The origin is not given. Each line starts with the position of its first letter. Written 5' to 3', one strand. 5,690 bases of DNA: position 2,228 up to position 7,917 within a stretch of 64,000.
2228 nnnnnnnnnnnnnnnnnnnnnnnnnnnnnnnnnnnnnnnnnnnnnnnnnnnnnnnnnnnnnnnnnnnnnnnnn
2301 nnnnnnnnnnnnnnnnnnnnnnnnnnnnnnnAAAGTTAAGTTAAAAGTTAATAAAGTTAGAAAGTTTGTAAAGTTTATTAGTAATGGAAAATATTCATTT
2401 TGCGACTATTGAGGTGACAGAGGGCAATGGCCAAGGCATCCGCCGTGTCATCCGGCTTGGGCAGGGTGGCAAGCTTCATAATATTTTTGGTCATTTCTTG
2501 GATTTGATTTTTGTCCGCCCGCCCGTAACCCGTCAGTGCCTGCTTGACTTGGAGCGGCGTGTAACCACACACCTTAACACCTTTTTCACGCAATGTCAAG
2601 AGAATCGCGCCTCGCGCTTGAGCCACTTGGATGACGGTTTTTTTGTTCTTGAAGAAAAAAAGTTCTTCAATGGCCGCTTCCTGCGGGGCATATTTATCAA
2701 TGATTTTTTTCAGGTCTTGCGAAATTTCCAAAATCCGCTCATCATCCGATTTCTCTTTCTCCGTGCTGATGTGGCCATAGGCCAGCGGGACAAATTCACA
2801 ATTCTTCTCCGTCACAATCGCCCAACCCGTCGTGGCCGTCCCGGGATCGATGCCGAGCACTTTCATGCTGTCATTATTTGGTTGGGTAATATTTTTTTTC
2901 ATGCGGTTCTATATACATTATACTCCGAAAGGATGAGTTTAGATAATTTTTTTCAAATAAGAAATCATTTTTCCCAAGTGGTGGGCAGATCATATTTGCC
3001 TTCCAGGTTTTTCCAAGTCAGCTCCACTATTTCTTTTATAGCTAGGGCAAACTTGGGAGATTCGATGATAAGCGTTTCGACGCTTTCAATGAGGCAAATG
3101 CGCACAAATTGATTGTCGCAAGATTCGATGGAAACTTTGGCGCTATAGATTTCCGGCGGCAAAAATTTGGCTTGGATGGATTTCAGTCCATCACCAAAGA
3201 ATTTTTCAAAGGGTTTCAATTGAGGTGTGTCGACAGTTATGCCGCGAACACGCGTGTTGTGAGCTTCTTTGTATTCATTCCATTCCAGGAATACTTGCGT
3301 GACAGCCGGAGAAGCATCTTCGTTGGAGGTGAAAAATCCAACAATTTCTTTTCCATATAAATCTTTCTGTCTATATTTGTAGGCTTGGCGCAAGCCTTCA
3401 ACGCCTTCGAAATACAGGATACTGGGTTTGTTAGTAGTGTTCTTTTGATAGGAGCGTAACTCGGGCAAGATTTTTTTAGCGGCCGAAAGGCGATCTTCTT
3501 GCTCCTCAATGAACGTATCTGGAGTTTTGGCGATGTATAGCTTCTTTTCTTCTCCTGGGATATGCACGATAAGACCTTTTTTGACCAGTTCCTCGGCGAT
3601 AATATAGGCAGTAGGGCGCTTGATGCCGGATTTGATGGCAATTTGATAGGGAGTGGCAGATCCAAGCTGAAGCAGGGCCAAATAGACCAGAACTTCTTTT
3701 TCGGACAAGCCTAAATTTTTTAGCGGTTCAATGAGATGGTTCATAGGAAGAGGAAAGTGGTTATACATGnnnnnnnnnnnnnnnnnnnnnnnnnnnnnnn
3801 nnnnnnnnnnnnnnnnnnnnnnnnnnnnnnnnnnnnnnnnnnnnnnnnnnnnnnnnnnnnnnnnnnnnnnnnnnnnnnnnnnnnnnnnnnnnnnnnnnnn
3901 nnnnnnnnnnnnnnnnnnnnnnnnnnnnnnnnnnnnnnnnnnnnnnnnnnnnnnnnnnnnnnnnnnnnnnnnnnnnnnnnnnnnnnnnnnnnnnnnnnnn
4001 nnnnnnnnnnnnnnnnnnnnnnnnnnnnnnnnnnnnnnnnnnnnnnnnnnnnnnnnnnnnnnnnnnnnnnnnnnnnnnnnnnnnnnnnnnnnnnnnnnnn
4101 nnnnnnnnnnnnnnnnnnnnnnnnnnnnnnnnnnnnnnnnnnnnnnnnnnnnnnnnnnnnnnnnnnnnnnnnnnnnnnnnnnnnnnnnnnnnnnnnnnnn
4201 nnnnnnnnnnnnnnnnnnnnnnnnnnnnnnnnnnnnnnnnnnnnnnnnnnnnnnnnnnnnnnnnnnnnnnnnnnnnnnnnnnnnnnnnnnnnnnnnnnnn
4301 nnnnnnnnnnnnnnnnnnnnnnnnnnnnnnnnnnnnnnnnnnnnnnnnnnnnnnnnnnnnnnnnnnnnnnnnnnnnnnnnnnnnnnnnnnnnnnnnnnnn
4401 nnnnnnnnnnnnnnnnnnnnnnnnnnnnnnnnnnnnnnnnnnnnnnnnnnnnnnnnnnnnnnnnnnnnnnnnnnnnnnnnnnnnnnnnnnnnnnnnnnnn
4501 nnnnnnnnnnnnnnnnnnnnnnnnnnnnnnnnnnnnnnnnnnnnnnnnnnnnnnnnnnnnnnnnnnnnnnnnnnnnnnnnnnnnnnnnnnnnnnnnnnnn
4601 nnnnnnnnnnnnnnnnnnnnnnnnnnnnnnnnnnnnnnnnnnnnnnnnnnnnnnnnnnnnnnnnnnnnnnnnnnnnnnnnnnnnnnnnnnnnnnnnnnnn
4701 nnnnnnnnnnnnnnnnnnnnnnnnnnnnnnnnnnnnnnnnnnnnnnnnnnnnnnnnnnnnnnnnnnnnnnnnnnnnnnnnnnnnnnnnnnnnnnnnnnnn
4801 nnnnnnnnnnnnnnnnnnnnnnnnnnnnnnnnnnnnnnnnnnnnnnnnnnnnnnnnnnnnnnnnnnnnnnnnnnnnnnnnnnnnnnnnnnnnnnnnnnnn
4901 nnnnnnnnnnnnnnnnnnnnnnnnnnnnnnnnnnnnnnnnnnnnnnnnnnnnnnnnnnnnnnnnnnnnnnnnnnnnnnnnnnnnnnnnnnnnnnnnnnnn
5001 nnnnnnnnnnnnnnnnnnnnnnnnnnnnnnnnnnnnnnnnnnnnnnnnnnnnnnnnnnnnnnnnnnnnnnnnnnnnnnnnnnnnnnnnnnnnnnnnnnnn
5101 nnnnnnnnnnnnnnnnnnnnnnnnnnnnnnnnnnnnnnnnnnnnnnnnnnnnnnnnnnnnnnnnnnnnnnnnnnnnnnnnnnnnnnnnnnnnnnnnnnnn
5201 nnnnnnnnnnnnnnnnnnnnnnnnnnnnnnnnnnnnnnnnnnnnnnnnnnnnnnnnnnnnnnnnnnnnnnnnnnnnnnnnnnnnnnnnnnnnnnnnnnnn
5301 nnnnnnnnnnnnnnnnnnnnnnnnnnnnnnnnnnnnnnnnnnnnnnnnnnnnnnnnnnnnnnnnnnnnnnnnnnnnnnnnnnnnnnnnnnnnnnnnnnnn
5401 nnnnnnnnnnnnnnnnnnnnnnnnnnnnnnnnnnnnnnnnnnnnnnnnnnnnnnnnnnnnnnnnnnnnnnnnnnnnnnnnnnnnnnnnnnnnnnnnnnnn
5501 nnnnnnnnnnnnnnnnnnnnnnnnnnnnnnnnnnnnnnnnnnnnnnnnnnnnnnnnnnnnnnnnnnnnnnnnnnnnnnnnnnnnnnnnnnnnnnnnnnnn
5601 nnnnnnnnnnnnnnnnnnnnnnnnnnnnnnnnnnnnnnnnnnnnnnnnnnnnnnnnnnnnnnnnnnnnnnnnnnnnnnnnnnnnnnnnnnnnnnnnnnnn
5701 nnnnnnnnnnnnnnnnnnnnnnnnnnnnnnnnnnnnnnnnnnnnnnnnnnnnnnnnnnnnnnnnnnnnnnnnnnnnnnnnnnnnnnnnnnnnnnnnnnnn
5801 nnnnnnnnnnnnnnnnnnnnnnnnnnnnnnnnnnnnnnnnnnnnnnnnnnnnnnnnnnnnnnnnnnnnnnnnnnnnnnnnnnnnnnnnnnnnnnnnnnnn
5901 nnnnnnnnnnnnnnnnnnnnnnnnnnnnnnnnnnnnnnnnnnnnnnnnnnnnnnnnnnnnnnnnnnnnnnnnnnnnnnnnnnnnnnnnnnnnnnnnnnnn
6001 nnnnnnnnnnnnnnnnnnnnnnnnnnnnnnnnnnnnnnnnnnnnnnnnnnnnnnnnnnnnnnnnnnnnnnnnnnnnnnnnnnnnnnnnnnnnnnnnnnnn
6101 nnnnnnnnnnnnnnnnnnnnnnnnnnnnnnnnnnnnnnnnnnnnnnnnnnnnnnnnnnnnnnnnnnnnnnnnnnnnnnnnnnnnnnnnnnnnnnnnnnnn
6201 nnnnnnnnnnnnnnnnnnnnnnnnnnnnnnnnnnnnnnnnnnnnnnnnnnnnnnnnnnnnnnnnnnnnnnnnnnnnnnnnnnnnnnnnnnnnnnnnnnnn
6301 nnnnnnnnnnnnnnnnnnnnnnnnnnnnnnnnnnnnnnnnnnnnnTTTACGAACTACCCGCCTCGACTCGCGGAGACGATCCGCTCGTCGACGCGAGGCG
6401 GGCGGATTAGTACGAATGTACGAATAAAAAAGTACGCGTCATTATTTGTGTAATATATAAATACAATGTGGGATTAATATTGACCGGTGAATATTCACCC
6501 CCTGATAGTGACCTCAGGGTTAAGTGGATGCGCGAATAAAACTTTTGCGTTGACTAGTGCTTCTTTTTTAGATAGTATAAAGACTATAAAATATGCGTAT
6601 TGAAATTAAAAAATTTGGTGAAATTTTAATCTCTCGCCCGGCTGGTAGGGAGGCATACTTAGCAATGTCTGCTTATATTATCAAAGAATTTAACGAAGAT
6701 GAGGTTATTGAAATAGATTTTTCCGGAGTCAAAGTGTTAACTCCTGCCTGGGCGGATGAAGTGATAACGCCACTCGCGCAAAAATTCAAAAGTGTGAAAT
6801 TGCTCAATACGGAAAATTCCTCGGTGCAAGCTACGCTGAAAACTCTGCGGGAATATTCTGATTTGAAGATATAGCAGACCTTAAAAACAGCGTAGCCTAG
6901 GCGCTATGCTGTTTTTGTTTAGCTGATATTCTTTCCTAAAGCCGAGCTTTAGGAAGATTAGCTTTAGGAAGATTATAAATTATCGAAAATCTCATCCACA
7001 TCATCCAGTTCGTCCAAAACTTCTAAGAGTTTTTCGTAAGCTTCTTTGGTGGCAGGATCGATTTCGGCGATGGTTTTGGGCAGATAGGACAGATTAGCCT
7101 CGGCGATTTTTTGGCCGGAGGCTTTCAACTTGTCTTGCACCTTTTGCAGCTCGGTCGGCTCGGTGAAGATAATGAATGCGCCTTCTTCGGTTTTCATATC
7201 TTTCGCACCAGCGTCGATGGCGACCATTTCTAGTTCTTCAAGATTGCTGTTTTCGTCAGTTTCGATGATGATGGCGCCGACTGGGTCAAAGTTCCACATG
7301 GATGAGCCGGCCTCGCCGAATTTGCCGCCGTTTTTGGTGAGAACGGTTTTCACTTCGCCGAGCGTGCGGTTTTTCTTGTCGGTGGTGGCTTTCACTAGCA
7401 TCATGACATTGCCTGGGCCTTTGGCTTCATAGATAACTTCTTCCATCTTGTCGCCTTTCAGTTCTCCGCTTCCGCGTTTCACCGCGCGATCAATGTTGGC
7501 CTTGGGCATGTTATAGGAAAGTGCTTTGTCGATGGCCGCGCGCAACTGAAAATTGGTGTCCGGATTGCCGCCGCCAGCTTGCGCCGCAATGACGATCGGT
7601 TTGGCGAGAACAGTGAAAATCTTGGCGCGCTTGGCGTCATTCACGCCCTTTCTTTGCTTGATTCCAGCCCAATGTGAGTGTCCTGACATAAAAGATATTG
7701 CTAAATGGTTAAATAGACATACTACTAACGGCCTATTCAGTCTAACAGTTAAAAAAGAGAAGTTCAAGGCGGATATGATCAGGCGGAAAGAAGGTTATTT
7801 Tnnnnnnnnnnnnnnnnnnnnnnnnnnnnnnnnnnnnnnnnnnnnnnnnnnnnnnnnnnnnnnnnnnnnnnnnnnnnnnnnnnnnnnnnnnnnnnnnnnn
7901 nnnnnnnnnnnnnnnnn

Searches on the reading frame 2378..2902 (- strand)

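Call 14: search_protein_families(library=pfam, proteins=[window:2378-2902:-], max_evalue=0.001)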
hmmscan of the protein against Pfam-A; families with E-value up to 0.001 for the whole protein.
window:2378-2902:- (174 aa): 2 families
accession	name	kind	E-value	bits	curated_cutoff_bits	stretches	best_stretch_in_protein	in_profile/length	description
PF02075.23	RuvC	-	1.3e-48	165.1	22.2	1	15-163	1-148/148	Crossover junction endodeoxyribonuclease RuvC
PF07066.17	DUF3882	-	7.8e-07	29.6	22.1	1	14-162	3-155/162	Lactococcus phage M3 protein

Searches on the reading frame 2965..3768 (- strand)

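Call 14: search_protein_families(library=pfam, proteins=[window:2965-3768:-], max_evalue=0.001)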
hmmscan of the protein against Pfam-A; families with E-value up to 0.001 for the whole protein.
window:2965-3768:- (267 aa): 1 family
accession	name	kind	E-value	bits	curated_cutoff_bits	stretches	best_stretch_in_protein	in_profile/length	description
PF01978.25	TrmB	-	1.3e-15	57.5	25.6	1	16-83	1-67/68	Sugar-specific transcriptional regulator TrmB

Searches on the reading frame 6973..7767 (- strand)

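Call 12: search_protein_families(library=pfam, proteins=[window:6973-7767:-], max_evalue=0.001)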
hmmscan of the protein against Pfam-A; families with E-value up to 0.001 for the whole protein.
window:6973-7767:- (264 aa): 2 families
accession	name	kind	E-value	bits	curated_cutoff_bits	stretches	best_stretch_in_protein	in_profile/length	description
PF01709.26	Transcrip_reg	-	2e-47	161.3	27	1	108-264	1-160/160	TACO1/YebC second and third domain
PF20772.2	TACO1_YebC_N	-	6.7e-29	100.6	36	1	31-102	1-73/73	TACO1/YebC protein N-terminal domain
